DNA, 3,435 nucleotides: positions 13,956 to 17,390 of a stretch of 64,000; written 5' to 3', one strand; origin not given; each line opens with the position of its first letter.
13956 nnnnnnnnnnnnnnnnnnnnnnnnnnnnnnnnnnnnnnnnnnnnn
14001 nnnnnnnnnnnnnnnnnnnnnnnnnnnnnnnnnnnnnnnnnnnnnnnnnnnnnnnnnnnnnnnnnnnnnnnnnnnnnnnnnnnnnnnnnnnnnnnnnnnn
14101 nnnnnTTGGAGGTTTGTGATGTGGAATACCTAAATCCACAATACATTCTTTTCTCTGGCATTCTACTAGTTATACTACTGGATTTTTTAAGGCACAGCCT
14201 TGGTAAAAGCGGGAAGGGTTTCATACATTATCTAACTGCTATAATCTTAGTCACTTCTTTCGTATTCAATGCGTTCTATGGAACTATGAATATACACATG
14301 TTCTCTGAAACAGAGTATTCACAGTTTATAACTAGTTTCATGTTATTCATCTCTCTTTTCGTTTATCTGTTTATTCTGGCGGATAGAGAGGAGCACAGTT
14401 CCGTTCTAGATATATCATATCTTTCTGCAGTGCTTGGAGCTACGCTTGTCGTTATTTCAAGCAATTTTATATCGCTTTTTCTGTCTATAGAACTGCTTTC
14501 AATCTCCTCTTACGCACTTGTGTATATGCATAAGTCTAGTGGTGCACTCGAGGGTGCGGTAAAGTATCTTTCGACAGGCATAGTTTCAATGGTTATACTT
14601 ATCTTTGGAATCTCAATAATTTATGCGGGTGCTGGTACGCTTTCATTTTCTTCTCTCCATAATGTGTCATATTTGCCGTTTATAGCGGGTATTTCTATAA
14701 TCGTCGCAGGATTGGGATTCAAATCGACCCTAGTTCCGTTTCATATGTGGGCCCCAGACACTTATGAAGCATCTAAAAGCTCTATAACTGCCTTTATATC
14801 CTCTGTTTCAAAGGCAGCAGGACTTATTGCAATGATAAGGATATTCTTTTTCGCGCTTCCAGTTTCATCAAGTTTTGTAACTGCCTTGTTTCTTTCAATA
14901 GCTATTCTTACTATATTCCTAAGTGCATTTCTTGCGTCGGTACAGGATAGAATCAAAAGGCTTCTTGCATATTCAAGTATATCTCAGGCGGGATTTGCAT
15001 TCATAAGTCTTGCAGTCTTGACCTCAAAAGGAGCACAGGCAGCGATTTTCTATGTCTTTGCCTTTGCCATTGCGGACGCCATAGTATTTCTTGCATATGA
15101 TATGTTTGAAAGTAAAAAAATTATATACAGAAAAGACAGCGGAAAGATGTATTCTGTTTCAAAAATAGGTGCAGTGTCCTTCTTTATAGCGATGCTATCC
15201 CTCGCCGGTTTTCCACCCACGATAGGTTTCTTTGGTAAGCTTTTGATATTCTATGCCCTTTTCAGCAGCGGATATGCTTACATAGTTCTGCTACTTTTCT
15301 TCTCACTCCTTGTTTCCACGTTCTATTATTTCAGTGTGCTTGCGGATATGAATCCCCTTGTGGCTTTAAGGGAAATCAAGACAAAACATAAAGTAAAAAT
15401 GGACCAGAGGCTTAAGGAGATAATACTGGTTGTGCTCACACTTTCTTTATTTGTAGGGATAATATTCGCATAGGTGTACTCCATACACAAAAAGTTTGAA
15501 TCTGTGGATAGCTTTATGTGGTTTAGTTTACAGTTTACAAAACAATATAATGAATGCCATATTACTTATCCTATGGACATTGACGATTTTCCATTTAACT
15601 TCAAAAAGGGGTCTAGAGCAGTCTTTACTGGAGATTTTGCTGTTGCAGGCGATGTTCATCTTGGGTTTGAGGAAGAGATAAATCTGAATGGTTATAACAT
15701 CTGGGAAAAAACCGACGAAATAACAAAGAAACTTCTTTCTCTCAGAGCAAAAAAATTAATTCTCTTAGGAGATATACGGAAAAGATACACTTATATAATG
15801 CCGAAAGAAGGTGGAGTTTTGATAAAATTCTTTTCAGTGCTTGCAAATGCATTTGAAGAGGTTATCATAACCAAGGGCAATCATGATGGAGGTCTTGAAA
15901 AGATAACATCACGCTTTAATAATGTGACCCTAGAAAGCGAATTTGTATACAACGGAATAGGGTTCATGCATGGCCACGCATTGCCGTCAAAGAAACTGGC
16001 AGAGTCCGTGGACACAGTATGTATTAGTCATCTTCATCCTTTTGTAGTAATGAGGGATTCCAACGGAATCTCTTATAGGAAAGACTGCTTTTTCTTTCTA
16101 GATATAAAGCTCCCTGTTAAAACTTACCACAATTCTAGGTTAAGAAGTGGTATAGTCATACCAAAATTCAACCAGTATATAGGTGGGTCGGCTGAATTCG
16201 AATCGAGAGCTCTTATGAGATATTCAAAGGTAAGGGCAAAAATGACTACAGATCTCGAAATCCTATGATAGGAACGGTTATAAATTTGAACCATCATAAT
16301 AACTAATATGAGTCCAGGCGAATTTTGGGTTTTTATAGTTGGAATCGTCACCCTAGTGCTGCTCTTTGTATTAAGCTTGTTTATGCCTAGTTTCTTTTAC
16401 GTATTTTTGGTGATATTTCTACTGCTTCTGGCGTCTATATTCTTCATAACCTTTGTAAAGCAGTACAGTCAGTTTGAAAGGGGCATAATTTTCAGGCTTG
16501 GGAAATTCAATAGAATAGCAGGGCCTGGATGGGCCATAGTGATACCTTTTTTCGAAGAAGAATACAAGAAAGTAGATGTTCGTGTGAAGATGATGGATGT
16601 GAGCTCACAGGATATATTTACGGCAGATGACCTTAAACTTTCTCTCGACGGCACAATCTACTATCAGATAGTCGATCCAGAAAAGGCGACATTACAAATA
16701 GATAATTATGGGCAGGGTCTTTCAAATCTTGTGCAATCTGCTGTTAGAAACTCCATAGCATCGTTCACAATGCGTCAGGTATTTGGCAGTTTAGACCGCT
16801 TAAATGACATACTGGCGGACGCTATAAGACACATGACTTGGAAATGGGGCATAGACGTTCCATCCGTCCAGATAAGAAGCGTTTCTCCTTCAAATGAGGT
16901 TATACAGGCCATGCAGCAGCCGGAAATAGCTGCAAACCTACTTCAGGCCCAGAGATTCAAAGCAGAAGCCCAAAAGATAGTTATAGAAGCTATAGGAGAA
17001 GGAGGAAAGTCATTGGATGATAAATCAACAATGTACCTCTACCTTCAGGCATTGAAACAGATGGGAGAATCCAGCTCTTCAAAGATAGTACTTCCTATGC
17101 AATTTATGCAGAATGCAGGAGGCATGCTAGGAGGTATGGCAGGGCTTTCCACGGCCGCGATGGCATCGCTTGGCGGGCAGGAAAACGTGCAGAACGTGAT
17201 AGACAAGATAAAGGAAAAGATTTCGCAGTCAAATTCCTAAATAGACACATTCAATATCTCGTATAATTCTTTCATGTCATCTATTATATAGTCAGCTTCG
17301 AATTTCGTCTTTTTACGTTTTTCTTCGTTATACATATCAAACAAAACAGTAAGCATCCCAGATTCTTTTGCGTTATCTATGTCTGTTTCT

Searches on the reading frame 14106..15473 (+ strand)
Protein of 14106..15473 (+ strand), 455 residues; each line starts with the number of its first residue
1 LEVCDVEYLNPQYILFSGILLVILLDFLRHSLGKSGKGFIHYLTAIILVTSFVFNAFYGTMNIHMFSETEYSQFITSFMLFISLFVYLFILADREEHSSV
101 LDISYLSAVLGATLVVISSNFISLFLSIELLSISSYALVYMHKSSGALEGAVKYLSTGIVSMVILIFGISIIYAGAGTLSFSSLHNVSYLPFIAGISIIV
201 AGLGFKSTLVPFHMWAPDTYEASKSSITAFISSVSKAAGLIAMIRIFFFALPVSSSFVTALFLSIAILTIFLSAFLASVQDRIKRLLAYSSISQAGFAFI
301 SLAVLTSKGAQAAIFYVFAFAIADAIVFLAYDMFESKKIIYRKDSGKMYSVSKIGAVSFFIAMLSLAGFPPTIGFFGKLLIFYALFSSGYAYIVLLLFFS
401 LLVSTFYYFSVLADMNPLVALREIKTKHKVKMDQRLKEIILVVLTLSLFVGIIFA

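Call 8: search_protein_families(library=pfam, proteins=[window:14106-15473:+], max_evalue=0.001)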
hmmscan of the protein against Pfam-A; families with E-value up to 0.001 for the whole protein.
window:14106-15473:+ (455 aa): 1 family
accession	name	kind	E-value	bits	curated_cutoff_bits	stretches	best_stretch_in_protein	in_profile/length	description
PF00361.26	Proton_antipo_M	-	4.2e-56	190.8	21.5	1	118-400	1-290/294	NADH:quinone oxidoreductase/Mrp antiporter, TM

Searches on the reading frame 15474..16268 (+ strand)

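Call 8: search_protein_families(library=pfam, proteins=[window:15474-16268:+], max_evalue=0.001)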
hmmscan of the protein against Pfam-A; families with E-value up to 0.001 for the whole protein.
window:15474-16268:+ (264 aa): 1 family
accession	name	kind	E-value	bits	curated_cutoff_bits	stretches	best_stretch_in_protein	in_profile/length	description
PF00149.33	Metallophos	-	2.1e-06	28.7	21.5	1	55-170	3-117/191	Calcineurin-like phosphoesterase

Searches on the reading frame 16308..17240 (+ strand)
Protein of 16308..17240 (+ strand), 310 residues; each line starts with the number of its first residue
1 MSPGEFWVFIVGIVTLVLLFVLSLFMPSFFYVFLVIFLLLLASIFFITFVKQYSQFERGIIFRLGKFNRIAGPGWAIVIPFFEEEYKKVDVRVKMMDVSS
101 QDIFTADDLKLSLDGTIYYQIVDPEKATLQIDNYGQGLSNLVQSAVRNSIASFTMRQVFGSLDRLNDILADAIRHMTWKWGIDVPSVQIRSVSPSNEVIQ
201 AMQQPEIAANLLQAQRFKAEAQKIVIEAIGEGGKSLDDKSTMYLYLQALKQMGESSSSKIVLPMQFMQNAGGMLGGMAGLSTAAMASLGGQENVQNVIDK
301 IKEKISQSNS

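Call 8: search_protein_families(library=pfam, proteins=[window:16308-17240:+], max_evalue=0.001)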
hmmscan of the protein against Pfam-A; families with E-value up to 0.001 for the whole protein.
window:16308-17240:+ (310 aa): 1 family
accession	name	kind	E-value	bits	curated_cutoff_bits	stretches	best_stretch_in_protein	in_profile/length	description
PF01145.31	Band_7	-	2.6e-34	119.2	23.6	1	56-223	6-176/176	SPFH domain / Band 7 family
